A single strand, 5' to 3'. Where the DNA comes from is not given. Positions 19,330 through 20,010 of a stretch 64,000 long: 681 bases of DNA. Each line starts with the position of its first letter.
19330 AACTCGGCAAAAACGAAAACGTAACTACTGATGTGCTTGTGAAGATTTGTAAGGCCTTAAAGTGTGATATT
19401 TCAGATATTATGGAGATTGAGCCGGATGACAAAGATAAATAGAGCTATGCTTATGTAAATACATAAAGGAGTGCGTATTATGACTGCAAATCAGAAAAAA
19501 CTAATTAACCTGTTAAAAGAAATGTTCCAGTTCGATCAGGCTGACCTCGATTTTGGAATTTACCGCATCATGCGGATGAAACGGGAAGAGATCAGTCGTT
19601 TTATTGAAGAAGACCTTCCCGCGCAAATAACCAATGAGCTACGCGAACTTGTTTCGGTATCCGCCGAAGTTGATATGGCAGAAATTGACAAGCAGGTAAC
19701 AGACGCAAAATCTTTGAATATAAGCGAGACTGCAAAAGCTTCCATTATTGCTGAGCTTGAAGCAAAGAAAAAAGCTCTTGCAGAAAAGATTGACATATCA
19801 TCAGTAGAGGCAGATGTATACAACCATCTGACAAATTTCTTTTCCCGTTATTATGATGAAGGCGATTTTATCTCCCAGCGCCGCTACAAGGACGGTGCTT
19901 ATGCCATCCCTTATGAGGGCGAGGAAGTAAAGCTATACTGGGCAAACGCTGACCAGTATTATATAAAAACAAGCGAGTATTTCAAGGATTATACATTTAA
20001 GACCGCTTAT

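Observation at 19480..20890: Unassigned N-terminal domain of about 470 residues on the Mod-like methyltransferase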

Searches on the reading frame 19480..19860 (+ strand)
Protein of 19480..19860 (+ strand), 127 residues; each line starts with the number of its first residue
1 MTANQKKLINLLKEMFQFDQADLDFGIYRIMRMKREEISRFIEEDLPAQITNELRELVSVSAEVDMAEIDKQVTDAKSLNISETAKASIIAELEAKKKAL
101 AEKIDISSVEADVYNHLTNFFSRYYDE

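Call 28: search_protein_families(library=pfam, proteins=[window:19480-19860:+], max_evalue=10)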
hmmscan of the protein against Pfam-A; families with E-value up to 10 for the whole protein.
window:19480-19860:+ (127 aa): 1 family
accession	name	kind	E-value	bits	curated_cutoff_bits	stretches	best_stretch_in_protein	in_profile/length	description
PF16762.11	RHH_6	-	0.18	12.9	27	1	21-74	13-69/77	Ribbon-helix-helix domain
